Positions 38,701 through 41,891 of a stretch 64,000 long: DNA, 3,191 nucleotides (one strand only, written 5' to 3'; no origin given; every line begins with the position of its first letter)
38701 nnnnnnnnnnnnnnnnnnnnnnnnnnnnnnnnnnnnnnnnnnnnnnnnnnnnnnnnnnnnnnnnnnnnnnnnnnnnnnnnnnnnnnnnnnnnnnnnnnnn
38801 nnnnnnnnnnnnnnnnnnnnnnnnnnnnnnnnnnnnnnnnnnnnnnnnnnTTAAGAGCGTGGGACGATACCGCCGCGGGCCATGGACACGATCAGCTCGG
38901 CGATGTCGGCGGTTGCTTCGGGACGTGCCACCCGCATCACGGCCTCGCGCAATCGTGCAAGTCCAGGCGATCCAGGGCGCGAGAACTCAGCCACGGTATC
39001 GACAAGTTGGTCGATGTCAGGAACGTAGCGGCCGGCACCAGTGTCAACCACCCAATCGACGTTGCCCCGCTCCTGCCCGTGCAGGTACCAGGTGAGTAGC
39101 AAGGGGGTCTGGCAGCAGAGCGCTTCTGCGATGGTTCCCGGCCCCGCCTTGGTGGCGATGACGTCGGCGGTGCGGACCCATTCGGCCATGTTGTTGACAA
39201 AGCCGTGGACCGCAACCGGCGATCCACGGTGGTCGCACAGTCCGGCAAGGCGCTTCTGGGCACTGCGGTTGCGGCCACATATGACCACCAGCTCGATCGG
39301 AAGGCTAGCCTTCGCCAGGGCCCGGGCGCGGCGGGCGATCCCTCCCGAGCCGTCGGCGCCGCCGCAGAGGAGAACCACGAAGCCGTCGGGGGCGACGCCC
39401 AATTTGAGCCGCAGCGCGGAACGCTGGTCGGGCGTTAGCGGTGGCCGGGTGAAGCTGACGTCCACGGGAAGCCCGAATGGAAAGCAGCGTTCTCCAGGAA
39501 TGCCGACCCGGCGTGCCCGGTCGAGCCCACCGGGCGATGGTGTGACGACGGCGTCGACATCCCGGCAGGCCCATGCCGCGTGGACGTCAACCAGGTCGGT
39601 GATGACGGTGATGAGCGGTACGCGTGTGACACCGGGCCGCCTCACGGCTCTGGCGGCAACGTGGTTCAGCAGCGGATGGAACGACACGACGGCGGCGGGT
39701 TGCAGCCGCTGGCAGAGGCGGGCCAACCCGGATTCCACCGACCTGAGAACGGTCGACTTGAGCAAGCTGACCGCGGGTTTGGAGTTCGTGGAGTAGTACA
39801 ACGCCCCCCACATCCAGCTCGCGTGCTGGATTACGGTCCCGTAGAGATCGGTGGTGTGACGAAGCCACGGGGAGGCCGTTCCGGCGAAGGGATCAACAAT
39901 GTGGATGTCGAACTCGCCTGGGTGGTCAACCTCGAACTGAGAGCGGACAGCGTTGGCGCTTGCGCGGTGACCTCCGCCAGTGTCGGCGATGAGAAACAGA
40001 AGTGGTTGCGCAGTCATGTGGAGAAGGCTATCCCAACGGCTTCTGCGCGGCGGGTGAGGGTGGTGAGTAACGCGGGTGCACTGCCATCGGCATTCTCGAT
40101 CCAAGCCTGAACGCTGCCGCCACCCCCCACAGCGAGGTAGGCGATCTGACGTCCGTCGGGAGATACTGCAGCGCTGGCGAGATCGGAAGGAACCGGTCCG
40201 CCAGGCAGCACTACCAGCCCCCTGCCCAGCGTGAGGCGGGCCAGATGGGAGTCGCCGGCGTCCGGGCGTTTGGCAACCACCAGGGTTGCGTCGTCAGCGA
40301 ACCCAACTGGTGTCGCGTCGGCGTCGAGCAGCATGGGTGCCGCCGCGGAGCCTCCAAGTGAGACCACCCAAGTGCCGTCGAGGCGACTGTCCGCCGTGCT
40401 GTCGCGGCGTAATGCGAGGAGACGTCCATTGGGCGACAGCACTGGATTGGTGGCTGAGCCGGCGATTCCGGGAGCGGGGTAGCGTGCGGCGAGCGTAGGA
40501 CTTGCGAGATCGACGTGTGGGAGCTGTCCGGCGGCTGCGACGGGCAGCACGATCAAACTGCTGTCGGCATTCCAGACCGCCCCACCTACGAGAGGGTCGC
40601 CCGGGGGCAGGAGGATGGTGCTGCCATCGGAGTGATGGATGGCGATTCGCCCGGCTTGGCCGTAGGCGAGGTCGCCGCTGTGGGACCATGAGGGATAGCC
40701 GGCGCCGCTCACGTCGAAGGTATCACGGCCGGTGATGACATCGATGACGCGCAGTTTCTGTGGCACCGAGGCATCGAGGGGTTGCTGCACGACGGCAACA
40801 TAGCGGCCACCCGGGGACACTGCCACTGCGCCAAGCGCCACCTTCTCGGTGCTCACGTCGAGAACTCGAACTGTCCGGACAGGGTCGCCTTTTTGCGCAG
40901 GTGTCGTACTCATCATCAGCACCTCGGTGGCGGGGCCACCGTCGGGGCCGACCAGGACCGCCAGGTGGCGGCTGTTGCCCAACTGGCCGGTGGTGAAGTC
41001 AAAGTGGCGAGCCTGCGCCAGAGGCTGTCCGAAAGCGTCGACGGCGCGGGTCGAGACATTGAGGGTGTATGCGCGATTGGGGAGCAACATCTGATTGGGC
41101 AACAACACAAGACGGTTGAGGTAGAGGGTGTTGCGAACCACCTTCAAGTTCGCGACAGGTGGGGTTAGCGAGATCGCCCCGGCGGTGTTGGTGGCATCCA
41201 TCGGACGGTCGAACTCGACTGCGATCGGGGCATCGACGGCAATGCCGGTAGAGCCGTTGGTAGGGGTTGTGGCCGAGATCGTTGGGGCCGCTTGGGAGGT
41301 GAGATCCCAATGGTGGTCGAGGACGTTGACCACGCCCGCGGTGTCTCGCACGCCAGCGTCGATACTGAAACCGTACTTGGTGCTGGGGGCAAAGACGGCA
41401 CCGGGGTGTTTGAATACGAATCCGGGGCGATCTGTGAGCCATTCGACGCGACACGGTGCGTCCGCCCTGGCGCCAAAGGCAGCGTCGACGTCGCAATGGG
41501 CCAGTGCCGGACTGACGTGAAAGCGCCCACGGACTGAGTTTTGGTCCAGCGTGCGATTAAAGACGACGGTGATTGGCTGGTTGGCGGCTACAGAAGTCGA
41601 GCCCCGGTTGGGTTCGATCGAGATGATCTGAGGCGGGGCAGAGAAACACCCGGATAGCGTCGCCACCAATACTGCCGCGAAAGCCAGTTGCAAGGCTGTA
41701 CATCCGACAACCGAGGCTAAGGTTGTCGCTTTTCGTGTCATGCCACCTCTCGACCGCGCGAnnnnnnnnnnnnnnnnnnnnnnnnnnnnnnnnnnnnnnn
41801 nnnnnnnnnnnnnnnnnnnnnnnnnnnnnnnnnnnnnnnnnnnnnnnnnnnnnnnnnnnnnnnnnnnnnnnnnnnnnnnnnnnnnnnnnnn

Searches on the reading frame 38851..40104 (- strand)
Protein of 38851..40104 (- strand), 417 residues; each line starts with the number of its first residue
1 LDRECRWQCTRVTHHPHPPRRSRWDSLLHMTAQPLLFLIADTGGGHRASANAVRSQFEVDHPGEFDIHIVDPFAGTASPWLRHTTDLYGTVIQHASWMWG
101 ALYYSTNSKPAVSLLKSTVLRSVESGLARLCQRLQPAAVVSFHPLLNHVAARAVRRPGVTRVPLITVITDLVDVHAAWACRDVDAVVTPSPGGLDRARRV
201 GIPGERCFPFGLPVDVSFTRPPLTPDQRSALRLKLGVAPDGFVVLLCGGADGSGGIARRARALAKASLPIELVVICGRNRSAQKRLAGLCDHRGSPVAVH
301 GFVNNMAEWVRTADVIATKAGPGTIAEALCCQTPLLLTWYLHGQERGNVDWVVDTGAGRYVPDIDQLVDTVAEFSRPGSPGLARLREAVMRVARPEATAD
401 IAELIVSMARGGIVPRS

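Call 3: search_protein_families(library=pfam, proteins=[window:38851-40104:-], max_evalue=0.01)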
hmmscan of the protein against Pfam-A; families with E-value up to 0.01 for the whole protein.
window:38851-40104:- (417 aa): 3 families
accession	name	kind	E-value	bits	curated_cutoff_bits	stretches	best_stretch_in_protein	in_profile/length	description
PF06925.17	MGDG_synth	-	1.5e-18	67.9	25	1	46-214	1-169/169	Monogalactosyldiacylglycerol (MGDG) synthase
PF04101.22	Glyco_tran_28_C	-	2e-10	41.4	22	1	259-371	21-133/166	Glycosyltransferase family 28 C-terminal domain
PF13692.12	Glyco_trans_1_4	-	0.00015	22.5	27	1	269-372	33-137/142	Glycosyl transferases group 1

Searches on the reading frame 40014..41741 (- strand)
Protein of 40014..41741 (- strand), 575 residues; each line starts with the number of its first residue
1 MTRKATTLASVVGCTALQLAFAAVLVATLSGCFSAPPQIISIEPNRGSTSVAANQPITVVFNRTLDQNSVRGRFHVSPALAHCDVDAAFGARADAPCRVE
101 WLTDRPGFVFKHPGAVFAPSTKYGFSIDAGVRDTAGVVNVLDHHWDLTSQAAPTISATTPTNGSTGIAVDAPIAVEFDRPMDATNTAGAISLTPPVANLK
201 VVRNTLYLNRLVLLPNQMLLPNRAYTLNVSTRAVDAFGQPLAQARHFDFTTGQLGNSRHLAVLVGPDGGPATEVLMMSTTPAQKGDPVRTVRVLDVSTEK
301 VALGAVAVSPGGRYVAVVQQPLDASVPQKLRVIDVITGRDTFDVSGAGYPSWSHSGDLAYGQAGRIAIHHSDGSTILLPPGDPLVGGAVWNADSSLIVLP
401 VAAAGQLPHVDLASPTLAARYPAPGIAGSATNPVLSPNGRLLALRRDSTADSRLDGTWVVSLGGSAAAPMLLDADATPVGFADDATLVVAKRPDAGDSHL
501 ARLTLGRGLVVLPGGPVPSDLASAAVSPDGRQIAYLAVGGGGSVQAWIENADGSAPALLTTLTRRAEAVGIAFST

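Call 3: search_protein_families(library=pfam, proteins=[window:40014-41741:-], max_evalue=0.01)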
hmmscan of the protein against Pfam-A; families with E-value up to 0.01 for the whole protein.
window:40014-41741:- (575 aa): 2 families
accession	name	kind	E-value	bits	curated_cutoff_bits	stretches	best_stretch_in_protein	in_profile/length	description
PF13205.12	Big_5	-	3.1e-29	102.2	23.6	2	151-251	3-105/105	Bacterial Ig-like domain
PF07676.18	PD40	-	0.0004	20.7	20.9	0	523-542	13-33/38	WD40-like Beta Propeller Repeat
